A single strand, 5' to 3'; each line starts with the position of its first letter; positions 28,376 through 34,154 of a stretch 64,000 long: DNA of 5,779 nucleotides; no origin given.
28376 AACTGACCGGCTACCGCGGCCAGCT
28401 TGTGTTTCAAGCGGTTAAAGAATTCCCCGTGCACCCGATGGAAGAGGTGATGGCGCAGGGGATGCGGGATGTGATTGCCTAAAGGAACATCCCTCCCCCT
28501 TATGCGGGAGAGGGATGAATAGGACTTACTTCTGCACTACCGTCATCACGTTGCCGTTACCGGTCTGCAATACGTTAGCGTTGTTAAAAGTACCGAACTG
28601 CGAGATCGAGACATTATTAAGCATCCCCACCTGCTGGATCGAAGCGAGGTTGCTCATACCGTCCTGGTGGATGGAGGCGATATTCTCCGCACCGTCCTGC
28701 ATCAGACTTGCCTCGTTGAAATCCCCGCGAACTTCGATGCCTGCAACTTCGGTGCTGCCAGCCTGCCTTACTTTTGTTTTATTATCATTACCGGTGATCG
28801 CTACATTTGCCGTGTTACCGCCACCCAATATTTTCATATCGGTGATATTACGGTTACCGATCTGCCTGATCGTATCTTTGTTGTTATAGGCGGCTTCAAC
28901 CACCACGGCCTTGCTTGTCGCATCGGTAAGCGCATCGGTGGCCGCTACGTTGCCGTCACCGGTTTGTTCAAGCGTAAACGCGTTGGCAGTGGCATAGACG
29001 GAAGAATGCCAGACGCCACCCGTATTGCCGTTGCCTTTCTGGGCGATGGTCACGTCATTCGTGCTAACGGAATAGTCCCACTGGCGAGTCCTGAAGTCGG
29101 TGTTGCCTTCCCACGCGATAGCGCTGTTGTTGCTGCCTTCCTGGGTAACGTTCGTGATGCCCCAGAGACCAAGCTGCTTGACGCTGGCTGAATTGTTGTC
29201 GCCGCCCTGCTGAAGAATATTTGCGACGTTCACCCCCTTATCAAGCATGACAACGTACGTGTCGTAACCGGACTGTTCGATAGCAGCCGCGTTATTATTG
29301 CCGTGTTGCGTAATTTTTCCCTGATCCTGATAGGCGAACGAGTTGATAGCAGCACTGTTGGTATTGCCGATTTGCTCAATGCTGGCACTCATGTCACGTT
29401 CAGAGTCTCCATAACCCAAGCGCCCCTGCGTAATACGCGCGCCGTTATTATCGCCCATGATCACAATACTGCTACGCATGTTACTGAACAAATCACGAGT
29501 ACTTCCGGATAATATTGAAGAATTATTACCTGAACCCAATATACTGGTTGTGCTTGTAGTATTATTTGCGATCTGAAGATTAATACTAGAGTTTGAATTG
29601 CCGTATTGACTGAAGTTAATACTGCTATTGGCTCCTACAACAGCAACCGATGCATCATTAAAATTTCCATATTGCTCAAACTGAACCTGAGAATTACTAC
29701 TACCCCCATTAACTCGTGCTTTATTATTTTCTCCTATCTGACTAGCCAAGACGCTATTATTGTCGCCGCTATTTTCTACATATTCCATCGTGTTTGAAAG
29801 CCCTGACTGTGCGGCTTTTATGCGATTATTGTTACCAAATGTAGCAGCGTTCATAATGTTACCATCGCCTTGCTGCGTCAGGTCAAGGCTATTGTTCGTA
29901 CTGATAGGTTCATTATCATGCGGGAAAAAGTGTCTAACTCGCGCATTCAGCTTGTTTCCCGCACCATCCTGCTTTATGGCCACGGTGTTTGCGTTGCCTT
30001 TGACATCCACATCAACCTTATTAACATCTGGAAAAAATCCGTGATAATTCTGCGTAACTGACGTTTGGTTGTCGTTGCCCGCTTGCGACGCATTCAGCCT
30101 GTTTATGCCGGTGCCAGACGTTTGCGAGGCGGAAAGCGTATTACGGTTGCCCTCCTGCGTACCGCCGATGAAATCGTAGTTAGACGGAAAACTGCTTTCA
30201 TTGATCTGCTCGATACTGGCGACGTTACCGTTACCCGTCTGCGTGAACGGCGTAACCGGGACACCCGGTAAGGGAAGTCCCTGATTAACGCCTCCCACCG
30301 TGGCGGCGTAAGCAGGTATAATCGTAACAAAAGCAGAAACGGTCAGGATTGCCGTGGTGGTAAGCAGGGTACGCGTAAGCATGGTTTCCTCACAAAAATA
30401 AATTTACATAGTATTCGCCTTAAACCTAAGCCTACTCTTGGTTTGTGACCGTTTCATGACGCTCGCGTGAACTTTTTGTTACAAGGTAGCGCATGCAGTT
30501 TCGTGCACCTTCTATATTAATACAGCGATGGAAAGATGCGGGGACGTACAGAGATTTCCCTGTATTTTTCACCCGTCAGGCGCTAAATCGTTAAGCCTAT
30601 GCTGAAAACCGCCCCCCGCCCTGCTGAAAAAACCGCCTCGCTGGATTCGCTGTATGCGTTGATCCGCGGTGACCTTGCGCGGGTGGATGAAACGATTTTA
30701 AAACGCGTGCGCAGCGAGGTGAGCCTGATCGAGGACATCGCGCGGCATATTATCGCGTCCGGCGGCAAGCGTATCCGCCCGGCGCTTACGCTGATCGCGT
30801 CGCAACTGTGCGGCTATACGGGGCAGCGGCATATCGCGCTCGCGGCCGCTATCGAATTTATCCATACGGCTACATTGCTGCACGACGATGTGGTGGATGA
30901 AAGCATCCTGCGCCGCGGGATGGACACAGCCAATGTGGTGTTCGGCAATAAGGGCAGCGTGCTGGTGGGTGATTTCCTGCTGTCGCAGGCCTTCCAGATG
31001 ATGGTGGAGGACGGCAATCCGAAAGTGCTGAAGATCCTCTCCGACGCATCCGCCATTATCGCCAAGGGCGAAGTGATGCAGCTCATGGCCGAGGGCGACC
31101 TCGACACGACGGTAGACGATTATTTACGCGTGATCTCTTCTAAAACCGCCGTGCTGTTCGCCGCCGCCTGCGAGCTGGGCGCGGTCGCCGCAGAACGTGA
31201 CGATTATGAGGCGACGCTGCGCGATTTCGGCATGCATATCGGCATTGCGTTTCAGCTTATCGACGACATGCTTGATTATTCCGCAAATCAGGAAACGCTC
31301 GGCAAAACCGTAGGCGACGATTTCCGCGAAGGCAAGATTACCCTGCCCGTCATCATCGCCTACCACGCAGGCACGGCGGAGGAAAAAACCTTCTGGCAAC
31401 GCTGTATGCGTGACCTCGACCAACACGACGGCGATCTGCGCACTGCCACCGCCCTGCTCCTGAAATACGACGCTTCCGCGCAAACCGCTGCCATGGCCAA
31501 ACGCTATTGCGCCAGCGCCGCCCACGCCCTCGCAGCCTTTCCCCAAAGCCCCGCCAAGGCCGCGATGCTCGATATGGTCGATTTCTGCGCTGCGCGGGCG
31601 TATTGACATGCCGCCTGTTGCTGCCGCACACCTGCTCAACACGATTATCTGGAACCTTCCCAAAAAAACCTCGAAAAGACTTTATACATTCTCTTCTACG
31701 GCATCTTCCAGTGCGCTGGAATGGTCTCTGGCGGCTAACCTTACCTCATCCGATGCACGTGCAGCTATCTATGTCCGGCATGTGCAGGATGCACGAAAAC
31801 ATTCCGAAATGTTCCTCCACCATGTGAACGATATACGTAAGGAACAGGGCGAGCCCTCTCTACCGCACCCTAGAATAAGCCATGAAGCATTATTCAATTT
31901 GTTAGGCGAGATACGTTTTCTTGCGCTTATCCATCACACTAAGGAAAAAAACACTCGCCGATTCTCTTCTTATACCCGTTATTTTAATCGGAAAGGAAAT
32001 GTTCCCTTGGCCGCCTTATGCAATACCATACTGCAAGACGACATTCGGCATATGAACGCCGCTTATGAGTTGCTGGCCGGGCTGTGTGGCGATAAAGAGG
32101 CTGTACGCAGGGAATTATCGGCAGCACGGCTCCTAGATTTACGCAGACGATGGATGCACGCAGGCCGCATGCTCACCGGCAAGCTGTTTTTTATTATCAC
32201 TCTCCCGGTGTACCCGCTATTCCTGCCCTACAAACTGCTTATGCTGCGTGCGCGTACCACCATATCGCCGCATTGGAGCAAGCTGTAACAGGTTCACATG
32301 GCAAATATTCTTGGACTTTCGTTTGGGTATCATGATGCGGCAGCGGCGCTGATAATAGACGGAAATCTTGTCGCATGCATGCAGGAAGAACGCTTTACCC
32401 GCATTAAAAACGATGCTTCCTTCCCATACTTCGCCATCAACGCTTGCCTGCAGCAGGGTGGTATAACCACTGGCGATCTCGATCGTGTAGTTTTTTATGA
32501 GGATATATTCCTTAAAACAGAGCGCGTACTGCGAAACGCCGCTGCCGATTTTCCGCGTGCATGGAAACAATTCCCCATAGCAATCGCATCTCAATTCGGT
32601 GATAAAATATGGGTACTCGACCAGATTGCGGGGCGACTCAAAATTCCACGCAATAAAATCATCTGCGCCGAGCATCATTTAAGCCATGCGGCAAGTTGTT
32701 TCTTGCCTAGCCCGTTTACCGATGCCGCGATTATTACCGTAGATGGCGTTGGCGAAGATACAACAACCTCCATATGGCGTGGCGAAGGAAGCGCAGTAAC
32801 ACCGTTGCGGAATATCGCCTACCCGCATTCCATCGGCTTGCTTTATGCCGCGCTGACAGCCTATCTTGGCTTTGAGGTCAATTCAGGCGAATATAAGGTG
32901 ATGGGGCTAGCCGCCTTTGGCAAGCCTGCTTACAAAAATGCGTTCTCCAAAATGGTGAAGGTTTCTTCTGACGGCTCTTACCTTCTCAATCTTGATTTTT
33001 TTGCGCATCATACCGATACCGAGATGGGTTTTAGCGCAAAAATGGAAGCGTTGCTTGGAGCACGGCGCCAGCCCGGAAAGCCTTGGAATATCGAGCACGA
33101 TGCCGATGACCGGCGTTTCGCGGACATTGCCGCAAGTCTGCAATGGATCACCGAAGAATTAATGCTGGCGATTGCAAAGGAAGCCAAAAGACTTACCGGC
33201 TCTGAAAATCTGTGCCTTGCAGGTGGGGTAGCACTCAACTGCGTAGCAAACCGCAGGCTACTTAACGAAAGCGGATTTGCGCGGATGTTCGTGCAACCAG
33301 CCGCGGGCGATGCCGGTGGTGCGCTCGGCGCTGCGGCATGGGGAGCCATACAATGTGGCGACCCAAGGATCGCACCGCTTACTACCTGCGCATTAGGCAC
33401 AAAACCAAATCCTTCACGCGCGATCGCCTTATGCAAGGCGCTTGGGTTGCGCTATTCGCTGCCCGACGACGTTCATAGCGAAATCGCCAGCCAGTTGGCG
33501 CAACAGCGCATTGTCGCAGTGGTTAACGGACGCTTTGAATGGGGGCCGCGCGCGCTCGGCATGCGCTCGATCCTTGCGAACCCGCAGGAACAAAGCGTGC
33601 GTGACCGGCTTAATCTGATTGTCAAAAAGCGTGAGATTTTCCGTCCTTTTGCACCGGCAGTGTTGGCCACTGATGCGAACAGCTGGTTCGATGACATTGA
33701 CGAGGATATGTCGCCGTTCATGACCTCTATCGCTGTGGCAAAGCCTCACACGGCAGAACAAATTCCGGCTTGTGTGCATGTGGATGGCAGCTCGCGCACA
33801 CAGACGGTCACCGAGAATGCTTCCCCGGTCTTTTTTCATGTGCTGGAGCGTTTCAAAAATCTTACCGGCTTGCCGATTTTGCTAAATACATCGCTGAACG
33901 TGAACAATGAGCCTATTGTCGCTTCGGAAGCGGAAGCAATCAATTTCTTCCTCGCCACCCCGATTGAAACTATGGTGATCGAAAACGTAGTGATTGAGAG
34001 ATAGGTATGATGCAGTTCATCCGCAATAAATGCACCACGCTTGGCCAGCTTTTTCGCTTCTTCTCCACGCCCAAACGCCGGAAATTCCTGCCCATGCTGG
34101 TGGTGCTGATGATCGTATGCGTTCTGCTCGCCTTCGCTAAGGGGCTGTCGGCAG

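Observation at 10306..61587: Shared Pho-box-like direct-repeat promoter module in front of unrelated orphan genes (putative regulon)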

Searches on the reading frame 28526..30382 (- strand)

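Call 12: search_protein_families(library=pfam, proteins=[window:28526-30382:-], max_evalue=0.01)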
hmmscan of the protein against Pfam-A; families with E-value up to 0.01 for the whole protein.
window:28526-30382:- (618 aa): 1 family
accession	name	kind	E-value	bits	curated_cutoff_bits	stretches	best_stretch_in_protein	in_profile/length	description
PF07012.17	Curlin_rpt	-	3.2e-32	110.6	20.7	2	556-586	4-34/34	Curlin associated repeat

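Call 54: search_protein_families(library=ncbifam, proteins=[window:28526-30382:-], max_evalue=0.01)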
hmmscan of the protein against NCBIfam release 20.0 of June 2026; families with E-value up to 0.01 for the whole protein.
window:28526-30382:- (618 aa): 2 families
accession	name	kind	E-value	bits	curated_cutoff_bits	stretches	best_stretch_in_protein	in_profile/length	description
NF007506.1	PRK10101.1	equivalog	1.5e-31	109.2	165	3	524-618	46-140/151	curli minor subunit CsgB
NF007470.1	PRK10051.1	equivalog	4.5e-31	107.8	160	5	170-289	25-146/150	curli major subunit CsgA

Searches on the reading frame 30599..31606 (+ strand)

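Call 22: search_protein_families(library=pfam, proteins=[window:30599-31606:+], max_evalue=0.001)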
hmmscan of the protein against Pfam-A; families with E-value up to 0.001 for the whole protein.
window:30599-31606:+ (335 aa): 1 family
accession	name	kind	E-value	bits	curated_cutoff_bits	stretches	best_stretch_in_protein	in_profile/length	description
PF00348.22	polyprenyl_synt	-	3.7e-76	256.1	27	1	43-285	3-249/251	Polyprenyl synthetase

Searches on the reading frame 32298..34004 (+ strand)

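Call 23: search_protein_families(library=pfam, proteins=[window:32298-34004:+], max_evalue=0.001)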
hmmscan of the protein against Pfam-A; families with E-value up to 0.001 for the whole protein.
window:32298-34004:+ (568 aa): 2 families
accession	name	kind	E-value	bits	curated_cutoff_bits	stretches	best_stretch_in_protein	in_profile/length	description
PF02543.21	Carbam_trans_N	-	3.2e-73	247.6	24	1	4-346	2-345/346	Carbamoyltransferase N-terminus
PF16861.10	Carbam_trans_C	-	1.2e-60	204.4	27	1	397-568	1-170/170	Carbamoyltransferase C-terminus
